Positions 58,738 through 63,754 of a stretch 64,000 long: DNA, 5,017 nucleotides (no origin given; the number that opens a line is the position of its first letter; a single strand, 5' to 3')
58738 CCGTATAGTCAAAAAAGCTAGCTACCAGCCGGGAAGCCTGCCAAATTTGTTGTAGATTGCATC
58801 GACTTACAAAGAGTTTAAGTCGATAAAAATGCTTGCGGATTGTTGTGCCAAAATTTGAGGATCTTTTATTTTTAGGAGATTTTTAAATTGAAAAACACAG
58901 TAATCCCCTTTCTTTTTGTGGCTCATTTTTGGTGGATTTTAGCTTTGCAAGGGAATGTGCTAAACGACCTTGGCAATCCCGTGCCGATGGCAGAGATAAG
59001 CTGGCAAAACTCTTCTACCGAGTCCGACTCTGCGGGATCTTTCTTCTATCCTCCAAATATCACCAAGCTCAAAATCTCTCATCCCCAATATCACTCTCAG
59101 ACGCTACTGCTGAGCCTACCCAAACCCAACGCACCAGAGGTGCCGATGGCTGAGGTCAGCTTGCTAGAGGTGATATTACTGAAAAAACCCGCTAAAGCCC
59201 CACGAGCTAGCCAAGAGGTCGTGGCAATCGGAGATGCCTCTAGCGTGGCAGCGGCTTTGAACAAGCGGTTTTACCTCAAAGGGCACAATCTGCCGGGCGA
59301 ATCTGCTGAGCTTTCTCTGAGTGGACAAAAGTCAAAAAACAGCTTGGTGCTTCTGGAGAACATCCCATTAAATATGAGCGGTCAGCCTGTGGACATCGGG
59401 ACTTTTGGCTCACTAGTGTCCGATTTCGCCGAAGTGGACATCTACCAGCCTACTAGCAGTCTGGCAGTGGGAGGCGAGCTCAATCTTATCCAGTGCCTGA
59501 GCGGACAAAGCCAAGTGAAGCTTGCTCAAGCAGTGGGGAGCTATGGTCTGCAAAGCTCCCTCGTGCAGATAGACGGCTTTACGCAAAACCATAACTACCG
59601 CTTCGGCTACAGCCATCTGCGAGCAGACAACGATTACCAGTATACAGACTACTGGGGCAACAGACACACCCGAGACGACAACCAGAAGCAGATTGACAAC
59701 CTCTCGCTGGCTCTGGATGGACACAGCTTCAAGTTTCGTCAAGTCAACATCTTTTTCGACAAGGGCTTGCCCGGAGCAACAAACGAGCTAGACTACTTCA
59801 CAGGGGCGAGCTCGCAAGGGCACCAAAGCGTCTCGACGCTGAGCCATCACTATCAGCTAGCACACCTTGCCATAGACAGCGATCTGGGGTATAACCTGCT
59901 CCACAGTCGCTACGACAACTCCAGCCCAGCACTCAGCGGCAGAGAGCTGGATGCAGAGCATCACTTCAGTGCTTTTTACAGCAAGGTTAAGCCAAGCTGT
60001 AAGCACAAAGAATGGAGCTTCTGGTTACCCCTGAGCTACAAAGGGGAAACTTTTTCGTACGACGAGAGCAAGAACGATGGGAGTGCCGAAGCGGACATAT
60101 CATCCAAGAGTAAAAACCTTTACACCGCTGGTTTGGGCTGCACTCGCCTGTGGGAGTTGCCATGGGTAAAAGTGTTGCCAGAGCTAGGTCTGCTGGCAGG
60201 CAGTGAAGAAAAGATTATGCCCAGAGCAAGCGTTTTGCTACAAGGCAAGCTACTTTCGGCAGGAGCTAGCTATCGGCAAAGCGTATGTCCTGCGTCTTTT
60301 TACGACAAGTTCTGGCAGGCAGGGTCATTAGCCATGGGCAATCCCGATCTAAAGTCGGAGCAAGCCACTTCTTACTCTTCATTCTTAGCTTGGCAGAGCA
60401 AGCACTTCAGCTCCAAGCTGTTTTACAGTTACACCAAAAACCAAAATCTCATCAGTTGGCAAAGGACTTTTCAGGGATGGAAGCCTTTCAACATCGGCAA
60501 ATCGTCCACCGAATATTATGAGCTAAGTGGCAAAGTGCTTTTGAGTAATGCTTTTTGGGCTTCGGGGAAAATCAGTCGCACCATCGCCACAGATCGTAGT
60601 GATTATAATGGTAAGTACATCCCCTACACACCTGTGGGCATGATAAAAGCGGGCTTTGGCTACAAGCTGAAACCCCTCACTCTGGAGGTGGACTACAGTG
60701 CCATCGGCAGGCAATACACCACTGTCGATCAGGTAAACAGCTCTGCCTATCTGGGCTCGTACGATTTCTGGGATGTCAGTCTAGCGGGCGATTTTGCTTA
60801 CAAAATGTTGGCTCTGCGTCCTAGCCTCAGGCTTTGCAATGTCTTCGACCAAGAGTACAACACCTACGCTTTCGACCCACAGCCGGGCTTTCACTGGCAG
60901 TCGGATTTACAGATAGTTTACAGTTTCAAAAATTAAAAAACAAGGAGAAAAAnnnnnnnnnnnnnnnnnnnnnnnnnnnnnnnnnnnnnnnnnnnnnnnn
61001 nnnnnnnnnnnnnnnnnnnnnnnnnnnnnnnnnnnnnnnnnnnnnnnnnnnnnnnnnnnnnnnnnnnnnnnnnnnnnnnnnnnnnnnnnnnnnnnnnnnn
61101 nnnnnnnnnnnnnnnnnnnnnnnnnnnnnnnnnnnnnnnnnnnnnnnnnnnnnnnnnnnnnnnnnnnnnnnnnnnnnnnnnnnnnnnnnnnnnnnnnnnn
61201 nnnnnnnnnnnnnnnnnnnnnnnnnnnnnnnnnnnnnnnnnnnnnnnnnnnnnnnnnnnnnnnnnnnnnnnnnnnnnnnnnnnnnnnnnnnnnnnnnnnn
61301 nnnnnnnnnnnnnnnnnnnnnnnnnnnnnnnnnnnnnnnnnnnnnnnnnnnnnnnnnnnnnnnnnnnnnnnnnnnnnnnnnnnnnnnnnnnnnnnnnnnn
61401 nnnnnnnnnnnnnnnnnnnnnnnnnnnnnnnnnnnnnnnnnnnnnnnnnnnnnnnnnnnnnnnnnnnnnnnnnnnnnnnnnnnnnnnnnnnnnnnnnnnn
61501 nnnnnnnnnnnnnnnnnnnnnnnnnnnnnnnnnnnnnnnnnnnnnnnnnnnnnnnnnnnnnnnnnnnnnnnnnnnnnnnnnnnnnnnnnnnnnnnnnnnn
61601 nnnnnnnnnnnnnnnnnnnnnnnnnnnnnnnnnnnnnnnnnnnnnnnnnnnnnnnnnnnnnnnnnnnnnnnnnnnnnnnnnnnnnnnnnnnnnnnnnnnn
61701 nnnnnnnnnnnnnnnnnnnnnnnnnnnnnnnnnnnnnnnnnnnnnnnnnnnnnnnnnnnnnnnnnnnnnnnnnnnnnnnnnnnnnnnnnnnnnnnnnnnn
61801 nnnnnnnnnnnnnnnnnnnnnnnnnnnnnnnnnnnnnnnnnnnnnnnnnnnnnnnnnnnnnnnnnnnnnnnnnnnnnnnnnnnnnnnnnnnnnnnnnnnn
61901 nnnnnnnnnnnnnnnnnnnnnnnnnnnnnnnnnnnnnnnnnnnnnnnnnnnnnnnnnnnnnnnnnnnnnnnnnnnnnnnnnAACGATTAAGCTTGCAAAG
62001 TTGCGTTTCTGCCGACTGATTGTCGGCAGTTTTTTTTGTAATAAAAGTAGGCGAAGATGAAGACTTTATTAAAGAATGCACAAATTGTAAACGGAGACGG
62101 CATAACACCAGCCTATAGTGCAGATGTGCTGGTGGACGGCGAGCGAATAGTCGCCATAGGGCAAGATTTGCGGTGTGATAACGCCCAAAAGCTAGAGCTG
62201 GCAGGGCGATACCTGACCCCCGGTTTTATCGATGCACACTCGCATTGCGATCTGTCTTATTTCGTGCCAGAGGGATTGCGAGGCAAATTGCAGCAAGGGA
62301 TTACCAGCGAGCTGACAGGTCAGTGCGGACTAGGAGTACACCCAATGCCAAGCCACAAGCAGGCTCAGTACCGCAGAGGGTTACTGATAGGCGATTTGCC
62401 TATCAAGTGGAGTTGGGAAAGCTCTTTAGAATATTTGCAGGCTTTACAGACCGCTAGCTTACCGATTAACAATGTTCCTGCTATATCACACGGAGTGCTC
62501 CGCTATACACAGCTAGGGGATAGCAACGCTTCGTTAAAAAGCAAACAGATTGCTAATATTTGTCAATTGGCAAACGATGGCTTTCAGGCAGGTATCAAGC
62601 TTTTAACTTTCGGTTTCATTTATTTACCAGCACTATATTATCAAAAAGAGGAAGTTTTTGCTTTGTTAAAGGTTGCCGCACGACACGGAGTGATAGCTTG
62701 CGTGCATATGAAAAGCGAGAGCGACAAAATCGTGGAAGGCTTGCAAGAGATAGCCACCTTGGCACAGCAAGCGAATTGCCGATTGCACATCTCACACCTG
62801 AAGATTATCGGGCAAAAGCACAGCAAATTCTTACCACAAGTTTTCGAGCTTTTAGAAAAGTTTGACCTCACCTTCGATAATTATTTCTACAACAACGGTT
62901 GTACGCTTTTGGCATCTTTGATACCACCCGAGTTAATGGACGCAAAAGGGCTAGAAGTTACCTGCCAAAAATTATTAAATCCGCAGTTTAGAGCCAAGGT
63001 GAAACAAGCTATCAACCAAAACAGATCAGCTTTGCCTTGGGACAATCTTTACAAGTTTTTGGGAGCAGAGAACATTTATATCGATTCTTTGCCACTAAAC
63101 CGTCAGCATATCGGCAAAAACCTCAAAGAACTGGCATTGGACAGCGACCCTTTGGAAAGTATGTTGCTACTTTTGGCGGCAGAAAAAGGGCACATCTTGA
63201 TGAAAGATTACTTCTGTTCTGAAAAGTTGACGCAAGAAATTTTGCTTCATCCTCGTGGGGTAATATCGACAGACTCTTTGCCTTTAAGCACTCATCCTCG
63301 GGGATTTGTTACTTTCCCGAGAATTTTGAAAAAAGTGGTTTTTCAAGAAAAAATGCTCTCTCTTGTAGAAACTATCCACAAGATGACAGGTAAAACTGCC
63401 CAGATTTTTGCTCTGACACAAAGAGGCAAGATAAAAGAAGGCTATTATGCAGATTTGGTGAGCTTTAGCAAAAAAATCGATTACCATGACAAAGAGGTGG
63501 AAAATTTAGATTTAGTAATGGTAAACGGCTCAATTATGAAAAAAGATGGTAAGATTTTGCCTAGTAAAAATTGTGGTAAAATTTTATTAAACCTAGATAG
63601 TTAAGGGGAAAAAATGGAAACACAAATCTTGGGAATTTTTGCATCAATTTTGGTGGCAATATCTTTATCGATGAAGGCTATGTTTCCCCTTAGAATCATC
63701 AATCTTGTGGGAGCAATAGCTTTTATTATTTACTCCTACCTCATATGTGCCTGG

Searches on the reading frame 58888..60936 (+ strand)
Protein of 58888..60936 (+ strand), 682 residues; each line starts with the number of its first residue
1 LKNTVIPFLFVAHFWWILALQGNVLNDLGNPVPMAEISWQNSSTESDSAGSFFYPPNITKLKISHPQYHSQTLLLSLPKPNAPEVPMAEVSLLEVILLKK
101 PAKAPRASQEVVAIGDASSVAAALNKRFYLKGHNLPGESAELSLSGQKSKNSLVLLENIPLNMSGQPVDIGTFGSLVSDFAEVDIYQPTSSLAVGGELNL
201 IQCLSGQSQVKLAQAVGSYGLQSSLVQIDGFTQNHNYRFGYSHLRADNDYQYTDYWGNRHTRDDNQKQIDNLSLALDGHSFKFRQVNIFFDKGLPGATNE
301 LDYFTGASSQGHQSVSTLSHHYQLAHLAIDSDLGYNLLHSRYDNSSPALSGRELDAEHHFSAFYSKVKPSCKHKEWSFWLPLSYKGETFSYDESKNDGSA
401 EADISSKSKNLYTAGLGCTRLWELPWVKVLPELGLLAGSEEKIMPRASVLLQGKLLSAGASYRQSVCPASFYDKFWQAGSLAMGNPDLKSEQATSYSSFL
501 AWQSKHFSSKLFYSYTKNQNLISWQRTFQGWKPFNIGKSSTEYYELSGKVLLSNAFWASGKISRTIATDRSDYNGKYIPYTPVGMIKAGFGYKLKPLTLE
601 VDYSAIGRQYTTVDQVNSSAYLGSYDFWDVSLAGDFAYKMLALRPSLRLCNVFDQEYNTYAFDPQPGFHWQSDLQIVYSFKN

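Call 3: search_protein_families(library=pfam, proteins=[window:58888-60936:+], max_evalue=0.01)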
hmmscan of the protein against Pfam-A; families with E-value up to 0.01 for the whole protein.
window:58888-60936:+ (682 aa): 1 family
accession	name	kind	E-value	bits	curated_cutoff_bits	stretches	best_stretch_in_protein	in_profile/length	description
PF13620.12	CarboxypepD_reg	-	0.0013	19.5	32.3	1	20-73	2-64/82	Carboxypeptidase regulatory-like domain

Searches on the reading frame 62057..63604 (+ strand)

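Call 67: search_protein_families(library=pfam, proteins=[window:62057-63604:+], max_evalue=0.001)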
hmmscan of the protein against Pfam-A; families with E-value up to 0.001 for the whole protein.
window:62057-63604:+ (515 aa): 2 families
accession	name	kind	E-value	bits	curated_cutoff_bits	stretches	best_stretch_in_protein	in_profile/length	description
PF07969.17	Amidohydro_3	-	1.7e-20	74.4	29.7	2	48-251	5-207/472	Amidohydrolase family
PF01979.26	Amidohydro_1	-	3.3e-11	43.5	25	1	431-493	278-344/345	Amidohydrolase family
